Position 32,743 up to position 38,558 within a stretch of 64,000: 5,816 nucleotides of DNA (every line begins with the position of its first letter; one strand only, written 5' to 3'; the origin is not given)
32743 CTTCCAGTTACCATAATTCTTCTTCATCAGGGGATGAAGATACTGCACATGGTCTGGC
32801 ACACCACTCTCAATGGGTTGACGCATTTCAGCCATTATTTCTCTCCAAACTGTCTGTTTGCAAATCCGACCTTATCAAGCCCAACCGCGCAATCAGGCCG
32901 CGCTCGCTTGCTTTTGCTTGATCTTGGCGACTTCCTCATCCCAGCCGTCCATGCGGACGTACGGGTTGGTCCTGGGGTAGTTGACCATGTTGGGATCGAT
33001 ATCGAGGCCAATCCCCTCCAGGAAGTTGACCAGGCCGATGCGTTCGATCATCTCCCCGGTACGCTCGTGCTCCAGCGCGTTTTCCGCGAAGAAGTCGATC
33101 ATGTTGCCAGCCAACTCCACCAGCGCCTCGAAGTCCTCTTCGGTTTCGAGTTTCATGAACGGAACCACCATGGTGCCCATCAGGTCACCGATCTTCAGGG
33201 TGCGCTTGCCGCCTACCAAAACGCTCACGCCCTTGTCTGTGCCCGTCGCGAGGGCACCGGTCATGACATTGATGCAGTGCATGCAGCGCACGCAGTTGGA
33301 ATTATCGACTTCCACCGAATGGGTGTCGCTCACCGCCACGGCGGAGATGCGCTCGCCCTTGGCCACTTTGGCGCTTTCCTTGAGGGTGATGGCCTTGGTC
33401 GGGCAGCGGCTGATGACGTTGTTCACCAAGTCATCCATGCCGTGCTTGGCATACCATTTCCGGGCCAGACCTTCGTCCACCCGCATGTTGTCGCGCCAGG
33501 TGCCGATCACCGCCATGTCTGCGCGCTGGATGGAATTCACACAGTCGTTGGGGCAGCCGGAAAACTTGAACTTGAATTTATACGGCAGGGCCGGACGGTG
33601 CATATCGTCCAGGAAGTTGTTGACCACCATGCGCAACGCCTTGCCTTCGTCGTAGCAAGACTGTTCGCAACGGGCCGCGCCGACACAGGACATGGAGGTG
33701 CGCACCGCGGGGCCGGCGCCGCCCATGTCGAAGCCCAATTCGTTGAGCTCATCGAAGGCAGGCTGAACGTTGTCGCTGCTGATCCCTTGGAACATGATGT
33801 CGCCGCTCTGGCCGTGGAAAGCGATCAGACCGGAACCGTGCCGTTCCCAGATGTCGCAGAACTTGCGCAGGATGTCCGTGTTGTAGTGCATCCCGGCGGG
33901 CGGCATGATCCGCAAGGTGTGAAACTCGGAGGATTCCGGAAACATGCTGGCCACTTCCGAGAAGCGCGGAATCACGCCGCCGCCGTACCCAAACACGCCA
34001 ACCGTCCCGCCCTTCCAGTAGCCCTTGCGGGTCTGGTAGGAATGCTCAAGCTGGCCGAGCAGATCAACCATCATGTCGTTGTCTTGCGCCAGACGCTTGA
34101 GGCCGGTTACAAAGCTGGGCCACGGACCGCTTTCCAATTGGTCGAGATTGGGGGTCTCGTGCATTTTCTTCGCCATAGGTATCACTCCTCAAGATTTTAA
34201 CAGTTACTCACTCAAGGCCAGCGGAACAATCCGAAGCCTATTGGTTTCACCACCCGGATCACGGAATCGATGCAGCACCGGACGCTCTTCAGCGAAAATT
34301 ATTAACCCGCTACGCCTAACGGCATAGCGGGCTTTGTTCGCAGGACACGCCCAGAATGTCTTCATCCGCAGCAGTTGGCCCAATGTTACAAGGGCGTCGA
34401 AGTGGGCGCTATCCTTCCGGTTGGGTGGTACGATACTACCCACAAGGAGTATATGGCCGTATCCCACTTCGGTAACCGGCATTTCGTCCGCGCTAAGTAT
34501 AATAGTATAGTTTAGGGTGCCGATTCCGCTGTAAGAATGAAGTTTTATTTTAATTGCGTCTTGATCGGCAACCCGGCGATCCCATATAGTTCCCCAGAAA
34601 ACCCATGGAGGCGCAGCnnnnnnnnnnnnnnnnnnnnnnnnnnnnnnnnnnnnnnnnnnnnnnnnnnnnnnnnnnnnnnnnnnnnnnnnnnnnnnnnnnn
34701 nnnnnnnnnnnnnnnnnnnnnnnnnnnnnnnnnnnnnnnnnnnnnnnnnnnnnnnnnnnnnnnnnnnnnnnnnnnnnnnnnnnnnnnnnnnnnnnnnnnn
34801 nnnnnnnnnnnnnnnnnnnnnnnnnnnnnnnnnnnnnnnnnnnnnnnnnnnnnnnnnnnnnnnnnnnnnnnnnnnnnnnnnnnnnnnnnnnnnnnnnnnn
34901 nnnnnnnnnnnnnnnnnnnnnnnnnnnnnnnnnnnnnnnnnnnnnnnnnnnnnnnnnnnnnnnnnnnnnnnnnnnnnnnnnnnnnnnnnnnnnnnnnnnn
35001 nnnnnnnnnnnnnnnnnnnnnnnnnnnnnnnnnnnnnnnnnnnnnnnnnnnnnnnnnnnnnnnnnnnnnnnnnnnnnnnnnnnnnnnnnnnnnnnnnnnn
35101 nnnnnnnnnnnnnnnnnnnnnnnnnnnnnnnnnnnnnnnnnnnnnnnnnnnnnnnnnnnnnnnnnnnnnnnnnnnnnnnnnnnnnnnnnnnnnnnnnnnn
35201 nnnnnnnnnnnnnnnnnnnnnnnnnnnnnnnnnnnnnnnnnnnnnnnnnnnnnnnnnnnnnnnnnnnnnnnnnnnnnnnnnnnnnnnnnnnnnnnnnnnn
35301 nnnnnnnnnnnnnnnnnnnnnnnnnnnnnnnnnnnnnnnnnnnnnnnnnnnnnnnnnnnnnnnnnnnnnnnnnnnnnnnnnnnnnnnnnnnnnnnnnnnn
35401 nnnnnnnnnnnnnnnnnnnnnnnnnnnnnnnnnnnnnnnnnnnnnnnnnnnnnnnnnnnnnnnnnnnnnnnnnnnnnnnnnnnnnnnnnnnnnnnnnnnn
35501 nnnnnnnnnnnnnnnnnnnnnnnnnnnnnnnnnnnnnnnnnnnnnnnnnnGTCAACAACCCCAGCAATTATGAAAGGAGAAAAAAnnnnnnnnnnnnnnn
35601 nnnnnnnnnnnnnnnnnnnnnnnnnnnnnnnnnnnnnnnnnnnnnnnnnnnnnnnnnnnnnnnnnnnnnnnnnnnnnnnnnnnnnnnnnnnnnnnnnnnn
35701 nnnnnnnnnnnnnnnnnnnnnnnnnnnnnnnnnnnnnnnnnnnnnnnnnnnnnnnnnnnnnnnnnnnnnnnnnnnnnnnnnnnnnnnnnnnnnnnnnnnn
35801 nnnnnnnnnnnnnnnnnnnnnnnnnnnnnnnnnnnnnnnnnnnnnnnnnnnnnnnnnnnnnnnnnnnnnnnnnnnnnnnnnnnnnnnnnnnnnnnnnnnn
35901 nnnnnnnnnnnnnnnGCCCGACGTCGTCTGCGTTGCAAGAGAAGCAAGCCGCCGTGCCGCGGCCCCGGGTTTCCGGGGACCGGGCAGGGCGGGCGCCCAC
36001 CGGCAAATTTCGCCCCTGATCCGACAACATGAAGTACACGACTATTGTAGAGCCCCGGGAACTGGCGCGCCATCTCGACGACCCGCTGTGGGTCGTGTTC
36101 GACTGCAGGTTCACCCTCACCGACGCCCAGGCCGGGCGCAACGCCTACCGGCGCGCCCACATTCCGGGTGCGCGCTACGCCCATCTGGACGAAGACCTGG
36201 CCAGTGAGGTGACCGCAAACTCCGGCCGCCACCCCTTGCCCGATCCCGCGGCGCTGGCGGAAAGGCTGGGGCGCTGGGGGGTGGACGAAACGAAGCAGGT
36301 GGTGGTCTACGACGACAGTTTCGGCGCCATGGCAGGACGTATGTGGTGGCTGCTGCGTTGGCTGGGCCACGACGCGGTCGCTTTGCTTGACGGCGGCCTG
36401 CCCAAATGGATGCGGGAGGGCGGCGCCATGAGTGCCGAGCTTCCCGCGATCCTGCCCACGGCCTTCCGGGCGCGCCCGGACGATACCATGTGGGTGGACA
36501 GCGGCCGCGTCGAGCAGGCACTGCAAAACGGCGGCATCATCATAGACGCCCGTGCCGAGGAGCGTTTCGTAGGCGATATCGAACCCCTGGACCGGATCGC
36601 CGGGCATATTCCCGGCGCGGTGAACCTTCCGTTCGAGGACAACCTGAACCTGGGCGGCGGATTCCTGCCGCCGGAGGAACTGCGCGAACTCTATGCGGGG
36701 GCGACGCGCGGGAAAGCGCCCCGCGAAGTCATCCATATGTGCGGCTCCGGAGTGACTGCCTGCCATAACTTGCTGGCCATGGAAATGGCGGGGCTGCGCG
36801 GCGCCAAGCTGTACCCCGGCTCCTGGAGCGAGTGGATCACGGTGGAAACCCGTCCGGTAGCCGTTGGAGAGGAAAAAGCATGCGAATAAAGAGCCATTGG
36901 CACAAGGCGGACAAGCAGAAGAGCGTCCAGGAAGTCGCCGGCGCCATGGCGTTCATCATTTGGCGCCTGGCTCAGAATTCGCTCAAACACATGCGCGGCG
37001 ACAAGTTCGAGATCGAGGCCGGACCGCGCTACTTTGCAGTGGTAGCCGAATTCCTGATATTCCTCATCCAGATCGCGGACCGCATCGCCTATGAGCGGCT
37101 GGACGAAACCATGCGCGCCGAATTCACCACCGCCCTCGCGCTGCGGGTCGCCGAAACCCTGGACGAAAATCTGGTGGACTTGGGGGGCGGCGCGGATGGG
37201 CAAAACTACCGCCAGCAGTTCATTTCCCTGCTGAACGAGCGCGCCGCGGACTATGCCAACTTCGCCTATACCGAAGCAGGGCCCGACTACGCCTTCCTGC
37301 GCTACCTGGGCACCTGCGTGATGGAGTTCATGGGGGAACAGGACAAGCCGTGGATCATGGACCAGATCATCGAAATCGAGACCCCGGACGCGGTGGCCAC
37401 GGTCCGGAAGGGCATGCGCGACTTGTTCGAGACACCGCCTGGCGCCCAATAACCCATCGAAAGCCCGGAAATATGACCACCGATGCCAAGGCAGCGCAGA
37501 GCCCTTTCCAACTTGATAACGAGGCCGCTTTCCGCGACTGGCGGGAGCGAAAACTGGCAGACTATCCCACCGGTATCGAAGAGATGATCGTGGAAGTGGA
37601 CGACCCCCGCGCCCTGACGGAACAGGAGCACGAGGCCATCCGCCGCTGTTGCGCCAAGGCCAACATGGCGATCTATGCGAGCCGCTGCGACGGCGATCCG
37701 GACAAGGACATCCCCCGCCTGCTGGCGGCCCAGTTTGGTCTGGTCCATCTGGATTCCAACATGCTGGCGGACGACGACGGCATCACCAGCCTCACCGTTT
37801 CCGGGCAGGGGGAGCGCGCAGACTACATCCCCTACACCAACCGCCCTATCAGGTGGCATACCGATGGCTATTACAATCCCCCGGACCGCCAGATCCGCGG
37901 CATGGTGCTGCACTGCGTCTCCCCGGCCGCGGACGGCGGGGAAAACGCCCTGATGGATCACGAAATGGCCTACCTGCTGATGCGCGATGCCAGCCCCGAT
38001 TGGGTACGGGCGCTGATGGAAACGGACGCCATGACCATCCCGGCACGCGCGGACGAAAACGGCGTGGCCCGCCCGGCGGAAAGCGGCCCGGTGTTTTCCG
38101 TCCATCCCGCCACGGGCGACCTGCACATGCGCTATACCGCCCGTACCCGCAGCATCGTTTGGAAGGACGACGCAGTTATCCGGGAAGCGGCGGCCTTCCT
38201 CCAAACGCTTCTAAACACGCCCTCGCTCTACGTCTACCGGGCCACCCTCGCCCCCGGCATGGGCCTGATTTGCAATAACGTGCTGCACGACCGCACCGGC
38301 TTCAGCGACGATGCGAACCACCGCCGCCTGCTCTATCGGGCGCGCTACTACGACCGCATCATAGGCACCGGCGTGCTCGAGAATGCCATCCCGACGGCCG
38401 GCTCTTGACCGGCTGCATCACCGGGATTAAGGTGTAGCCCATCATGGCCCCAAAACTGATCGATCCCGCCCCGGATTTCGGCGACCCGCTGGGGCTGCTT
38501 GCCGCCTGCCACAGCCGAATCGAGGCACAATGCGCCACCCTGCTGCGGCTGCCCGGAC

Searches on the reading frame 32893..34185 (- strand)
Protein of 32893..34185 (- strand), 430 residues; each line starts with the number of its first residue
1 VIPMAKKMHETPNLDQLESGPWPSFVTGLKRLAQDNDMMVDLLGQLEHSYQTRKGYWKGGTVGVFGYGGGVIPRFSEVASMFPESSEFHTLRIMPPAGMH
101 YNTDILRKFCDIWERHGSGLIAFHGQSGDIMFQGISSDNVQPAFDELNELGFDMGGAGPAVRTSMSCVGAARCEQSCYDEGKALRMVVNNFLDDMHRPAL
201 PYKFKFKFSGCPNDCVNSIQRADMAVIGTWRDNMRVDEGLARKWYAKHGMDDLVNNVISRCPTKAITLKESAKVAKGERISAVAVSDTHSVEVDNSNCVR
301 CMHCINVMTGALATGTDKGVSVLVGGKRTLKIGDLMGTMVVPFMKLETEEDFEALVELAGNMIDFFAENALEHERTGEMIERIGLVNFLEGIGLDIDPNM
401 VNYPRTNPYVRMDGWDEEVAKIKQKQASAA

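Call 55: search_protein_families(library=pfam, proteins=[window:32893-34185:-], max_evalue=0.000001)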
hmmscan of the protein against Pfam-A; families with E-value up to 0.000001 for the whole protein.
window:32893-34185:- (430 aa): 2 families
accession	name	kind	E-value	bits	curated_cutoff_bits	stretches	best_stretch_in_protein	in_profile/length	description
PF01077.27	NIR_SIR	-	6.4e-34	117.1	27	1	158-393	2-151/158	Nitrite and sulphite reductase 4Fe-4S domain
PF03460.22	NIR_SIR_ferr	-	4.8e-10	39.5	24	1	86-149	7-68/69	Nitrite/Sulfite reductase ferredoxin-like half domain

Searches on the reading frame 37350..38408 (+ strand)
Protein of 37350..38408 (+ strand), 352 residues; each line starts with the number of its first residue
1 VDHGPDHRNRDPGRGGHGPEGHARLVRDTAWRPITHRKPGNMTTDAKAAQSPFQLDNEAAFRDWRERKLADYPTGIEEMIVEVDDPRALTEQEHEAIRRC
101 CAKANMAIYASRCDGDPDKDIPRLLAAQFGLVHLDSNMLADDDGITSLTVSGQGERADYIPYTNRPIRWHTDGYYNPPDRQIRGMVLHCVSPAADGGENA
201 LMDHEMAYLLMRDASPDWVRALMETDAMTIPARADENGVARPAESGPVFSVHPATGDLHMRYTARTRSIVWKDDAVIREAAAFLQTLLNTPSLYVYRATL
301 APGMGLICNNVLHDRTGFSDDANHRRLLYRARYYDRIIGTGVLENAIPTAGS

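Call 55: search_protein_families(library=pfam, proteins=[window:37350-38408:+], max_evalue=0.000001)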
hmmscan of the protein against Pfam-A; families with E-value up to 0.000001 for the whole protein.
window:37350-38408:+ (352 aa): 1 family
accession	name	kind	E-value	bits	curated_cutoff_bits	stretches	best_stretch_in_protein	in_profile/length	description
PF02668.22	TauD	-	1.1e-22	81.7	27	1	81-331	14-266/267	Taurine catabolism dioxygenase TauD, TfdA family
